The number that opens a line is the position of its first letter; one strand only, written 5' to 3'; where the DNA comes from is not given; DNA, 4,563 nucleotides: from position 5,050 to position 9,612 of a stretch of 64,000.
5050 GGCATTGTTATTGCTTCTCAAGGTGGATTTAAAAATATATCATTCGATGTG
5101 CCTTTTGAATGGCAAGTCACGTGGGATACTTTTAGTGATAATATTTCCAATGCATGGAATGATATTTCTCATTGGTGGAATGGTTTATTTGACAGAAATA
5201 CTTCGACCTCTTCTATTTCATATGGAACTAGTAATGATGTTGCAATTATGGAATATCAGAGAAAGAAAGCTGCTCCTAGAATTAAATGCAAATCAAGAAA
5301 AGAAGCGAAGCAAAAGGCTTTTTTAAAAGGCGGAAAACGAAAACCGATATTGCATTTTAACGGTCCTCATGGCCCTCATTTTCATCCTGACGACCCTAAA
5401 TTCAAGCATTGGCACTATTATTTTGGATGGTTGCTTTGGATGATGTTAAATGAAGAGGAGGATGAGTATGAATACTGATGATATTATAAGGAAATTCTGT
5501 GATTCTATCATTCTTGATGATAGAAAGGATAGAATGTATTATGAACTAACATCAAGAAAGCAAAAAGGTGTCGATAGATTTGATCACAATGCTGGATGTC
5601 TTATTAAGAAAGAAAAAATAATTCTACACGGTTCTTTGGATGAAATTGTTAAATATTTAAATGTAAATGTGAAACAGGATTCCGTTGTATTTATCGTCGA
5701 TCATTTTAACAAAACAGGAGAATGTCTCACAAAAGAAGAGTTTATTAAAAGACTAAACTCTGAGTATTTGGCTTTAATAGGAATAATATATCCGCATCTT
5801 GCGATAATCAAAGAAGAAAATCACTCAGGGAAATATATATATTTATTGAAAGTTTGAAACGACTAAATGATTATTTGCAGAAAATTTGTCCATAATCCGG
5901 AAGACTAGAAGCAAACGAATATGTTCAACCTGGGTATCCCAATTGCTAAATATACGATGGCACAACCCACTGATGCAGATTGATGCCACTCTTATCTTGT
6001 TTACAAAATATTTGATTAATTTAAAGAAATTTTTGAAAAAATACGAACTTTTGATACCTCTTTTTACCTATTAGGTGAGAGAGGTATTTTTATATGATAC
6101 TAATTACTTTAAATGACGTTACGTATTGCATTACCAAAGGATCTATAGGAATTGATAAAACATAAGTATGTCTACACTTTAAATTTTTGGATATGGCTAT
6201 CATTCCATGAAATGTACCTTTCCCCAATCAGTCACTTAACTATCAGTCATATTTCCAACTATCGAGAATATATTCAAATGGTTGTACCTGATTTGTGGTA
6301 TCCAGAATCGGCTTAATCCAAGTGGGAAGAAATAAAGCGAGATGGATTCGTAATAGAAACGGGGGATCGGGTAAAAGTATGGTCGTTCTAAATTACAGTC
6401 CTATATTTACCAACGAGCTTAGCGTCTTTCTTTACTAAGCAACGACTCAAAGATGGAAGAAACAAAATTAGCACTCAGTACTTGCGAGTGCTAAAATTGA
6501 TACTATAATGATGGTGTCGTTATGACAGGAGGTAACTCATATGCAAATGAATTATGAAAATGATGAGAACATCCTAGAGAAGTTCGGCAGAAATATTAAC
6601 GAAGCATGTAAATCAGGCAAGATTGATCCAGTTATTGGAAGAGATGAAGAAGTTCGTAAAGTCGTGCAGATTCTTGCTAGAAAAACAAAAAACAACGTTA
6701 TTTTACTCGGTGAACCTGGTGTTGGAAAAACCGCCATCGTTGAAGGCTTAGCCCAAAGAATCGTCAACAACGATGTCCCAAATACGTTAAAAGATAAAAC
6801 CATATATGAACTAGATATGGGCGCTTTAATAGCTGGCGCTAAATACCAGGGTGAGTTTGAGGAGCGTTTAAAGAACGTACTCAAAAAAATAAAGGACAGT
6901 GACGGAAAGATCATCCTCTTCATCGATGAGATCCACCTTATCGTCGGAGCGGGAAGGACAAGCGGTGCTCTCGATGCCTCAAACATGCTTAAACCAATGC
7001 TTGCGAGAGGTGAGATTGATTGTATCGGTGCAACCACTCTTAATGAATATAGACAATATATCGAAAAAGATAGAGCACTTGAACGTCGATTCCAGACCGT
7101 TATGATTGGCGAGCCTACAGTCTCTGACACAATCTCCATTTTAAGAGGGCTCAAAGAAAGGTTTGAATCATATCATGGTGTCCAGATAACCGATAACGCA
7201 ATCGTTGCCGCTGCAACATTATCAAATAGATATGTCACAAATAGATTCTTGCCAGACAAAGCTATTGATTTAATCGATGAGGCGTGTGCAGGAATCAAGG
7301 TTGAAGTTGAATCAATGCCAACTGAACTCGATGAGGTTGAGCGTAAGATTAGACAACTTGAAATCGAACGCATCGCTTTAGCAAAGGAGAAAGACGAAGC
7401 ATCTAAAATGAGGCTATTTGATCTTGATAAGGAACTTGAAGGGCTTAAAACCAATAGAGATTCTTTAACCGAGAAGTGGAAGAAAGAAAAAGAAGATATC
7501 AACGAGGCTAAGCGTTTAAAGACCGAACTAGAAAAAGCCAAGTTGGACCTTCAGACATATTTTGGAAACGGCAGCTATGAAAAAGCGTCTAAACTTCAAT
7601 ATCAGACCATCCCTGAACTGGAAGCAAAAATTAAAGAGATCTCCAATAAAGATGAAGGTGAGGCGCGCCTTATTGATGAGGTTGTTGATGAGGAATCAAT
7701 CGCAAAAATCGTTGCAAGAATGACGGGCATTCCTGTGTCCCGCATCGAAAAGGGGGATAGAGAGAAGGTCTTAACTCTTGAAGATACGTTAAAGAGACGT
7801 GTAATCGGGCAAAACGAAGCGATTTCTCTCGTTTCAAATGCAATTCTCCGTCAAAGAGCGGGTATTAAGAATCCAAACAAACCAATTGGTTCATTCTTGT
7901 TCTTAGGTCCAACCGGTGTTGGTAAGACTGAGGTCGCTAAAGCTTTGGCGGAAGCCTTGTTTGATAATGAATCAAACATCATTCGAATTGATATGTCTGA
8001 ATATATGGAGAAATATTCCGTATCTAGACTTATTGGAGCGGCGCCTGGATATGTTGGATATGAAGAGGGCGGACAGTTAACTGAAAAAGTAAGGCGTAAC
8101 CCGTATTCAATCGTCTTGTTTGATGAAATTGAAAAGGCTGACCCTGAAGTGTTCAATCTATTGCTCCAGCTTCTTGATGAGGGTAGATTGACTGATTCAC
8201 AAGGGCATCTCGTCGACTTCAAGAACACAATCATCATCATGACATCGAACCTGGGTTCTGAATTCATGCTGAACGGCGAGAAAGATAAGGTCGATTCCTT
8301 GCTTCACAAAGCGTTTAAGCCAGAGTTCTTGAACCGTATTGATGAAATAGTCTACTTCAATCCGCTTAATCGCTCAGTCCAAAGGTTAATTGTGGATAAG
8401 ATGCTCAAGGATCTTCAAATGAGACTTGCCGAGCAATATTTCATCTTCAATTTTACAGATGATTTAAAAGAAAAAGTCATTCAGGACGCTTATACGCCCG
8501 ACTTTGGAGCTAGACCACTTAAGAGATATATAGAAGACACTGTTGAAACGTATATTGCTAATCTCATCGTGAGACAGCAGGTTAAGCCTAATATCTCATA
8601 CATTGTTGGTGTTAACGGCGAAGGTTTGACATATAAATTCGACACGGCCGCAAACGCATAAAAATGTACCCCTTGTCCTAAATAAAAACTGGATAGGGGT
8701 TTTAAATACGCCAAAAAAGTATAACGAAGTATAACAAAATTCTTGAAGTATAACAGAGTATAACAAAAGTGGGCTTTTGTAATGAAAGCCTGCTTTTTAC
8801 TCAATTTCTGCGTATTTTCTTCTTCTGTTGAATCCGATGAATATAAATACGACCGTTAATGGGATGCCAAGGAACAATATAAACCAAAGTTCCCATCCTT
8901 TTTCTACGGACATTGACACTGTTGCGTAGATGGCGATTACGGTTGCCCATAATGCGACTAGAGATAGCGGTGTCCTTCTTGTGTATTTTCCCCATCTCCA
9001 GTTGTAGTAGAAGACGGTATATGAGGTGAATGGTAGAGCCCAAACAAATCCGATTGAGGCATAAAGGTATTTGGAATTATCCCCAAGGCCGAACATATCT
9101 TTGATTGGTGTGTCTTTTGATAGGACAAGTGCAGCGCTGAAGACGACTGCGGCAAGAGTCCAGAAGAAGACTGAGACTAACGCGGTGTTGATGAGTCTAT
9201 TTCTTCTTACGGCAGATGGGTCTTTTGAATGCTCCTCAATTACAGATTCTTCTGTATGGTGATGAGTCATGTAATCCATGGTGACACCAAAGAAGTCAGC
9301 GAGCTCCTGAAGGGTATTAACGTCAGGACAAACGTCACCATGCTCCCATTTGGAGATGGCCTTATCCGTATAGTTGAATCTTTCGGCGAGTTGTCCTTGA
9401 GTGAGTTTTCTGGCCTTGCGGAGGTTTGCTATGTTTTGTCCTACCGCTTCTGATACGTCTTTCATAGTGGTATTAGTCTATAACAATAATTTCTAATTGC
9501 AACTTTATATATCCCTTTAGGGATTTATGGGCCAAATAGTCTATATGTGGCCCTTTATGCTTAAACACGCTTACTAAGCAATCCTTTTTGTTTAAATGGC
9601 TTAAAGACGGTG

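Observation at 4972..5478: Unassigned C-terminal toxin tip: a TM helix directly after DPxGH, a Trp-rich segment, and a His-rich motif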

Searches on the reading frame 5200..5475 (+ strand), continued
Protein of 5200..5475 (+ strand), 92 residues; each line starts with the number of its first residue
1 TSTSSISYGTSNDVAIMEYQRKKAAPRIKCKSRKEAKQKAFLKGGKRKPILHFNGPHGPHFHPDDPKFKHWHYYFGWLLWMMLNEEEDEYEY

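Call 65: search_protein_families(library=ncbifam, proteins=[L012:6231-7082:+, L017:6226-7086:+], max_evalue=1)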
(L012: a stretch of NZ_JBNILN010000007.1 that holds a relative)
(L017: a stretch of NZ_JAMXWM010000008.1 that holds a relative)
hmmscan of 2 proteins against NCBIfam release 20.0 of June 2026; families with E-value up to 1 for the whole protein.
L012:6231-7082:+ (284 aa): 16 families
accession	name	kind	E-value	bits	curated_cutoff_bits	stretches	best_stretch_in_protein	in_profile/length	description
NF043029.1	T4SS_AnkY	equivalog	1.5e-41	142.4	600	4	9-96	428-518/543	Dot/Icm T4SS effector AnkY/LegA9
NF043023.1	T4SS_AnkH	equivalog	1.9e-33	115.9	600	3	80-196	10-125/467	Dot/Icm T4SS effector AnkH/LegA3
NF041931.2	MzaA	equivalog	1.3e-31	110.2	800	3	38-122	4-89/726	MZA anti-phage system associated sigma-70 family RNA polymerase sigma factor MzaA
NF043022.1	T4SS_AnkG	equivalog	9.3e-27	93.9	500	3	136-281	296-447/455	Dot/Icm T4SS effector AnkG/AnkZ/LegA7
TIGR00870.1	trp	subfamily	4.2e-22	78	498.75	4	131-165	126-160/747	transient-receptor-potential calcium channel protein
NF043028.1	T4SS_AnkX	equivalog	5.3e-21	74.5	1400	2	136-259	582-707/938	Dot/Icm T4SS effector AnkN/AnkX/LegA8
NF043021.1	T4SS_AnkF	equivalog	3.8e-20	71.8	1000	4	107-170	591-653/917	Dot/Icm T4SS effector AnkF/LegA14/Ceg31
NF043024.1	T4SS_AnkI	equivalog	1.9e-18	66.4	550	3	136-197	241-312/439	Dot/Icm T4SS effector AnkI/LegAS4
NF043019.1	T4SS_AnkC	equivalog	3.4e-16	59.1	450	3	27-98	118-196/459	Dot/Icm T4SS effector AnkC/LegA12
NF043027.1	T4SS_AnkQ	equivalog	7.5e-09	34.7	700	2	16-64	344-392/496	Dot/Icm T4SS effector AnkQ/LegA10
NF043020.1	T4SS_AnkD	equivalog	0.00026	20.1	500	0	134-171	79-116/426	Dot/Icm T4SS effector AnkD/LegA15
NF043025.1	T4SS_AnkJ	equivalog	0.00042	20.1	300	1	52-98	75-118/247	Dot/Icm T4SS effector AnkJ/LegA11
NF002208.0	PRK01099.1-3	equivalog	0.0018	18.4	57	0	156-187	22-53/60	DNA-directed RNA polymerase subunit K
NF038106.1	gamma_NF038106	equivalog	0.0026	18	50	1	218-251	50-83/93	PA4642 family protein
TIGR01356.1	aroA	equivalog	0.085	11.7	287.25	0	49-88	110-148/415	3-phosphoshikimate 1-carboxyvinyltransferase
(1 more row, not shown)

L017:6226-7086:+ (287 aa): 12 families
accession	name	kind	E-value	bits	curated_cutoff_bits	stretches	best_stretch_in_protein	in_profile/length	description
NF043022.1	T4SS_AnkG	equivalog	9.3e-40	136.7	500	4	102-257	293-454/455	Dot/Icm T4SS effector AnkG/AnkZ/LegA7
NF043029.1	T4SS_AnkY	equivalog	1.1e-39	136.3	600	3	108-205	425-525/543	Dot/Icm T4SS effector AnkY/LegA9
NF043023.1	T4SS_AnkH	equivalog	2e-38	132.3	600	3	14-101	39-126/467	Dot/Icm T4SS effector AnkH/LegA3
NF041931.2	MzaA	equivalog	8.8e-34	117.4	800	4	51-129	13-92/726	MZA anti-phage system associated sigma-70 family RNA polymerase sigma factor MzaA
TIGR00870.1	trp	subfamily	1.6e-25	89.3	498.75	6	238-266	130-158/747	transient-receptor-potential calcium channel protein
NF043028.1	T4SS_AnkX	equivalog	4.4e-23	81.4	1400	3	161-274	571-687/938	Dot/Icm T4SS effector AnkN/AnkX/LegA8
NF043021.1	T4SS_AnkF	equivalog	6.6e-23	80.9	1000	4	4-69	582-648/917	Dot/Icm T4SS effector AnkF/LegA14/Ceg31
NF043027.1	T4SS_AnkQ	equivalog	8.9e-20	70.8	700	3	220-274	345-399/496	Dot/Icm T4SS effector AnkQ/LegA10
NF043024.1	T4SS_AnkI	equivalog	9.3e-15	54.3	550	3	202-272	237-317/439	Dot/Icm T4SS effector AnkI/LegAS4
NF043019.1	T4SS_AnkC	equivalog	3.2e-14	52.7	450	3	102-196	124-227/459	Dot/Icm T4SS effector AnkC/LegA12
NF038106.1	gamma_NF038106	equivalog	7.7e-08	32.5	50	1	49-84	45-80/93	PA4642 family protein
NF043020.1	T4SS_AnkD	equivalog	0.0015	17.5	500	0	133-169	76-112/426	Dot/Icm T4SS effector AnkD/LegA15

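Call 68: find_encoding_contigs(protein=P0107, flank=3000, max_places=1)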
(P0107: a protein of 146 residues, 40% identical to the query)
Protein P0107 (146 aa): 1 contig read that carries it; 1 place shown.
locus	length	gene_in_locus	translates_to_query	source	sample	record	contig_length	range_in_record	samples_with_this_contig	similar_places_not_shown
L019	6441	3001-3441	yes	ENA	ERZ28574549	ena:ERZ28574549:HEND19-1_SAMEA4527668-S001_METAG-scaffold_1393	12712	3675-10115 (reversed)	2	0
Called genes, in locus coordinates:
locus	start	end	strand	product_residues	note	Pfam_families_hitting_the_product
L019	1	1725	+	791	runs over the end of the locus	PF05593:RHS_repeat (faint), PF15283:DUF4595 (faint), PF25023:TEN_YD-shell, PF03527:RHS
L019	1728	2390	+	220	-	-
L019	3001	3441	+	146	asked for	-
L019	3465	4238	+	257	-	-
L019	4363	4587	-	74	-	PF07927:HicA_toxin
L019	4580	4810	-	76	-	PF24113:DUF7387 (weak)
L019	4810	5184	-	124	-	PF13560:HTH_31, PF01381:HTH_3, PF12844:HTH_19 (weak)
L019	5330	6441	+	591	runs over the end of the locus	PF05593:RHS_repeat (faint), PF25023:TEN_YD-shell, PF03527:RHS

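Call 69: find_encoding_contigs(protein=P0083, flank=3000, max_places=1)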
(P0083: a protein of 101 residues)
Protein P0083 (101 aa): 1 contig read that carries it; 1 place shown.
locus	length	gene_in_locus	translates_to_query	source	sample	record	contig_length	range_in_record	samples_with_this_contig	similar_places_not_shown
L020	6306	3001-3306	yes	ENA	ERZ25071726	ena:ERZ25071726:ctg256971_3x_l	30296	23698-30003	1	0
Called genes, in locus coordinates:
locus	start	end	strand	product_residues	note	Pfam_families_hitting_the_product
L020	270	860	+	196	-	-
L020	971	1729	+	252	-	PF13340:DUF4096, PF01609:DDE_Tnp_1, PF13586:DDE_Tnp_1_2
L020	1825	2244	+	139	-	PF13384:HTH_23, PF06056:Terminase_5 (weak), PF13518:HTH_28 (weak), PF13551:HTH_29, PF13565:HTH_32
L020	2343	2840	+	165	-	PF13358:DDE_3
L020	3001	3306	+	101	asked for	-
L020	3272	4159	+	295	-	-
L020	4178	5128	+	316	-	-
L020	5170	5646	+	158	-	PF13384:HTH_23, PF13518:HTH_28 (faint), PF13551:HTH_29, PF13565:HTH_32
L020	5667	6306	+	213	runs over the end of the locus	PF13358:DDE_3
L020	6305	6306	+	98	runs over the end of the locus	?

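Call 70: find_encoding_contigs(protein=P0082, flank=3000, max_places=1)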
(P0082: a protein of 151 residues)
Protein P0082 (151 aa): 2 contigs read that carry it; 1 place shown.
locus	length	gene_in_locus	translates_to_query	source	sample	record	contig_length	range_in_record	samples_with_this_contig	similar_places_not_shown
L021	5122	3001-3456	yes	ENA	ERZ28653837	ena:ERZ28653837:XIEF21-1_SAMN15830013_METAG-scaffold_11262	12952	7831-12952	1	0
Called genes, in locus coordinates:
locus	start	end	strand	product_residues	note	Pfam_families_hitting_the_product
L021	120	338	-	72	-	-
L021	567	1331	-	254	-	PF08220:HTH_DeoR, PF08279:HTH_11, PF00455:DeoRC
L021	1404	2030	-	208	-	PF00834:Ribul_P_3_epim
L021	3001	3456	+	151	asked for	-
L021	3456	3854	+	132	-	-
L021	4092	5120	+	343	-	?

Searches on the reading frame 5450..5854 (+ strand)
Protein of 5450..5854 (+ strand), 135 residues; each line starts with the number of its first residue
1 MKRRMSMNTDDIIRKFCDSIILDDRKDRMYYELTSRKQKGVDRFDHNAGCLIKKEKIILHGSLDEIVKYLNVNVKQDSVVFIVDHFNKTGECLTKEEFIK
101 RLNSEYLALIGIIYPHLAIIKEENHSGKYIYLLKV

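Call 3: search_protein_families(library=pfam, proteins=[window:5450-5854:+], max_evalue=1)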
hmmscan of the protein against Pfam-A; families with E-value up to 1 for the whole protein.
window:5450-5854:+ (135 aa): 1 family
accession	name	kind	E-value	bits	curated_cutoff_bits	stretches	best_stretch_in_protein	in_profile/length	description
PF08115.16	Toxin_28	-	0.23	11.8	25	1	77-94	7-24/35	SFI toxin family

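Call 4: search_protein_families(library=ncbifam, proteins=[window:5450-5854:+], max_evalue=1)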
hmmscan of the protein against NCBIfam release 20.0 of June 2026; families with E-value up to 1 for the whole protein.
window:5450-5854:+ (135 aa): 1 family
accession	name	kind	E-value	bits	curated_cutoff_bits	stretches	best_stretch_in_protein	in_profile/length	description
NF011303.0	PRK14715.1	equivalog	0.0067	13.5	1585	1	13-95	1301-1380/1627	DNA-directed DNA polymerase II large subunit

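Call 49: search_protein_families(library=pfam, alignment_id=A6, max_evalue=1)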
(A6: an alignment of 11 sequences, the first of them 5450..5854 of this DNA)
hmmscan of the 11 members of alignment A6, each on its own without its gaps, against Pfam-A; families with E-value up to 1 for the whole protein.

A. member 1, window:5450-5854:+ (135 aa): 1 family
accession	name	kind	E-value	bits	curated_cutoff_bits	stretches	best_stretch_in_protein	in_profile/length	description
PF08115.16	Toxin_28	-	0.23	11.8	25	1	77-94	7-24/35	SFI toxin family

B. families by the number of members that match (of 11 scanned): 4 families
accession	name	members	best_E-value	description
PF04410.20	Gar1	1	0.031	Gar1/Naf1 RNA binding region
PF02214.28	BTB_2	1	0.13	BTB/POZ domain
PF22481.1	DUF6985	1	0.14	Domain of unknown function (DUF6985)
PF08115.16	Toxin_28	1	0.23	SFI toxin family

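Call 50: search_solved_structures(query=A6, max_evalue=10, show_alignments=2)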
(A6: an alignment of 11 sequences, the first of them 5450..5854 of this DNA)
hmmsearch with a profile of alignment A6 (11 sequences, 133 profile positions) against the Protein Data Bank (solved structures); distinct sequences matched with E-value up to 10: 2.
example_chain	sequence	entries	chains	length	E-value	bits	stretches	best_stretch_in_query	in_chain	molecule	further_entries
5d4t_A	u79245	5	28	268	0.32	14.2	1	59-130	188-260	Uncharacterized protein MJ0489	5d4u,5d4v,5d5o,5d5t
5o4h_A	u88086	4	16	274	0.39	13.9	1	69-120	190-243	HcgC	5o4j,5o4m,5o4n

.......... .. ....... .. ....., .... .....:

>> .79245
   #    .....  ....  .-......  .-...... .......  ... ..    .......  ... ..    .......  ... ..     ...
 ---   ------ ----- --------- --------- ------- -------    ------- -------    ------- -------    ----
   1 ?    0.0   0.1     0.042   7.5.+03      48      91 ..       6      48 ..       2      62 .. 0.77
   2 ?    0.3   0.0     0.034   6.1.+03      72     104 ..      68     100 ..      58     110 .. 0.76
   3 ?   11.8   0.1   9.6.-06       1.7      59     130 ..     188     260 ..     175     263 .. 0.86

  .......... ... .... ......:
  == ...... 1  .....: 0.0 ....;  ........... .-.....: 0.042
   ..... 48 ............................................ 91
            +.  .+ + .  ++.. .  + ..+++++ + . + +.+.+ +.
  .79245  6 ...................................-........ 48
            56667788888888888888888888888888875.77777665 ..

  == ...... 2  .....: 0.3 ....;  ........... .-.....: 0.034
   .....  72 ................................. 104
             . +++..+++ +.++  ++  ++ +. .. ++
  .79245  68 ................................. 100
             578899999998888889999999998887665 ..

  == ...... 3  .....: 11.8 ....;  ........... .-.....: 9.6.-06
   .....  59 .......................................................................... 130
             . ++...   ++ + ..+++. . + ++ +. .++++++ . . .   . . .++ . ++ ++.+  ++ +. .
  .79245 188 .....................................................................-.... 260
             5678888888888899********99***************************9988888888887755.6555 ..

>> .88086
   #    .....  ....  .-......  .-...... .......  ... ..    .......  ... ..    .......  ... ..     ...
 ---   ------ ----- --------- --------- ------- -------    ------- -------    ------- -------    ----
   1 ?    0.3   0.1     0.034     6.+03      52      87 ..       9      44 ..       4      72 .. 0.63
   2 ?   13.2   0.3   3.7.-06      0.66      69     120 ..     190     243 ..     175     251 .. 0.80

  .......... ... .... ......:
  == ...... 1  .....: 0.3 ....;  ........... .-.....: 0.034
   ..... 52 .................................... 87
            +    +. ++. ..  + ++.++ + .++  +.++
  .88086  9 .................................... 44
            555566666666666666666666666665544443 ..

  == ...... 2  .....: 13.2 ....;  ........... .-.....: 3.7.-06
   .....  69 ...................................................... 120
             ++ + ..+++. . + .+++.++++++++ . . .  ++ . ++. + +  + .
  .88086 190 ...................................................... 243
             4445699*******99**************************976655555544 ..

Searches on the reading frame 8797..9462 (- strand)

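Call 56: search_protein_families(library=pfam, proteins=[window:8797-9462:-], max_evalue=0.001)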
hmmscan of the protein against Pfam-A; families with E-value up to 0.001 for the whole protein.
window:8797-9462:- (221 aa): 4 families
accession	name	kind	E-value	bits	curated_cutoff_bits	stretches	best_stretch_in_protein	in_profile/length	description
PF01381.28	HTH_3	-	8.3e-14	51.8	23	1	11-64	1-54/55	Helix-turn-helix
PF12844.13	HTH_19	-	8.1e-08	32.5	30.2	1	8-64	1-57/64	Helix-turn-helix domain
PF13560.12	HTH_31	-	9.7e-08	32.6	27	1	8-61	3-57/64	Helix-turn-helix domain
PF13443.12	HTH_26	-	0.00083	20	22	0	10-62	1-54/63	Cro/C1-type HTH DNA-binding domain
